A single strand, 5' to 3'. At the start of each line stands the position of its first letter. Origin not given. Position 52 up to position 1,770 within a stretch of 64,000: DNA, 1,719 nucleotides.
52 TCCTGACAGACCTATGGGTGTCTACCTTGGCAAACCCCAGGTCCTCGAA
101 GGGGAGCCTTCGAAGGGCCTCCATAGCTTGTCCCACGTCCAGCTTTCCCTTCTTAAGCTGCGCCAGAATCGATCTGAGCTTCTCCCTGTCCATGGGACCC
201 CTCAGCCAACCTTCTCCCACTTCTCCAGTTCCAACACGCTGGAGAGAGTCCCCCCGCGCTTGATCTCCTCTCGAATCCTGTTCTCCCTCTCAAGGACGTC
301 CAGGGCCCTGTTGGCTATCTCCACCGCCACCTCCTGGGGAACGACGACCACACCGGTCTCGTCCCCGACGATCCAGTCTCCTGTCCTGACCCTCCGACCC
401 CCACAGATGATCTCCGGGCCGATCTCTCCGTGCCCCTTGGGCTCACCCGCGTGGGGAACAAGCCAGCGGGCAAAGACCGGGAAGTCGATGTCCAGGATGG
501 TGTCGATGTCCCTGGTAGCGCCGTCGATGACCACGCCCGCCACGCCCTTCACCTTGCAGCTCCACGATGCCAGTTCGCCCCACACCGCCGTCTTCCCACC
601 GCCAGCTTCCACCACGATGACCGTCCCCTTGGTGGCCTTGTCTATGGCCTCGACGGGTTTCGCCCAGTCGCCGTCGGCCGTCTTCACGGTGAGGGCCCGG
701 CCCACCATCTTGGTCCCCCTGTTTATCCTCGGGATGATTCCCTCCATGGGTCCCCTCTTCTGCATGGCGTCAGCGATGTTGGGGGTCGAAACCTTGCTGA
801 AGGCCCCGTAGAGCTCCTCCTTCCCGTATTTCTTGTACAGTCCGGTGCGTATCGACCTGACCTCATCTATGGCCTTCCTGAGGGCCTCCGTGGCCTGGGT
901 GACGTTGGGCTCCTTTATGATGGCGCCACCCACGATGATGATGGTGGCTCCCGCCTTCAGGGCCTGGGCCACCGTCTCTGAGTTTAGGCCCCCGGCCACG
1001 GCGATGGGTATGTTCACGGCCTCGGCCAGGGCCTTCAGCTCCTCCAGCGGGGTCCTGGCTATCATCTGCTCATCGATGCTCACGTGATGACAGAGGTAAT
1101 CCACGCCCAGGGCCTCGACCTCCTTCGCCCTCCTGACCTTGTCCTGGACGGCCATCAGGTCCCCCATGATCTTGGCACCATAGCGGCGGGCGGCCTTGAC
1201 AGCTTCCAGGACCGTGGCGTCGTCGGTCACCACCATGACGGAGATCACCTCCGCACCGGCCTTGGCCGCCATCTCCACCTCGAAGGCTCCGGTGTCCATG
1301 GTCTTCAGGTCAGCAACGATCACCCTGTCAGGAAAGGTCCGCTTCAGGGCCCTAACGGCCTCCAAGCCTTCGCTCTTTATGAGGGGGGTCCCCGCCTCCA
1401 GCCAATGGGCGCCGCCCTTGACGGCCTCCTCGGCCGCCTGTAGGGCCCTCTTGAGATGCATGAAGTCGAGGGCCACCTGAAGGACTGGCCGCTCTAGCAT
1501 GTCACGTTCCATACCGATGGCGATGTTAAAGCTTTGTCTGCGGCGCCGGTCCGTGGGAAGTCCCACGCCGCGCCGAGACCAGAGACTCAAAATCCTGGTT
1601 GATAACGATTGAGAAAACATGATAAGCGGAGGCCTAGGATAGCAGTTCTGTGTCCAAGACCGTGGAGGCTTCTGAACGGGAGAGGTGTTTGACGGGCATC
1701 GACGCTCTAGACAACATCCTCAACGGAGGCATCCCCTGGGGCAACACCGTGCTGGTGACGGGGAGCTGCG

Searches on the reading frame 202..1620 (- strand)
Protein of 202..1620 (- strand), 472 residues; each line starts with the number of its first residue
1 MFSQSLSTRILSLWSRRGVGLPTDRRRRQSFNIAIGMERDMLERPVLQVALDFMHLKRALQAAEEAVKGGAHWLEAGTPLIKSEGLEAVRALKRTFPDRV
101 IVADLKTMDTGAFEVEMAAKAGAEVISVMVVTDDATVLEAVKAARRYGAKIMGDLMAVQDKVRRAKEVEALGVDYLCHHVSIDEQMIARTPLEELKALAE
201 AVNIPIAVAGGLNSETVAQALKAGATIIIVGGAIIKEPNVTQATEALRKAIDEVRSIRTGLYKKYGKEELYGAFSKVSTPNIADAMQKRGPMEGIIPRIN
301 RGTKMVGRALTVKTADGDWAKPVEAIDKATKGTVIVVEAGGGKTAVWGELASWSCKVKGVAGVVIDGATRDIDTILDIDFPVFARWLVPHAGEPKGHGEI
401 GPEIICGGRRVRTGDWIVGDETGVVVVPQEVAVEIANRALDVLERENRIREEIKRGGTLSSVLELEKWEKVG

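Call 53: search_protein_families(library=pfam, proteins=[window:202-1620:-], max_evalue=0.00001)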
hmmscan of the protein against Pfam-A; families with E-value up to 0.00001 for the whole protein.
window:202-1620:- (472 aa): 4 families
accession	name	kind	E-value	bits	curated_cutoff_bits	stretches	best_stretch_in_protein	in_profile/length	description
PF03737.21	RraA-like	-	5e-43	147.4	24.5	1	279-426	1-152/152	Aldolase/RraA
PF00215.30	OMPdecase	-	7.2e-31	108.2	27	1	46-246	2-220/221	Orotidine 5'-phosphate decarboxylase / HUMPS family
PF00977.27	His_biosynth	-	2.6e-08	34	23.6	1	153-301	23-170/228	Histidine biosynthesis protein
PF01070.24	FMN_dh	-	7.3e-06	25.7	24.9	0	84-230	99-245/350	FMN-dependent dehydrogenase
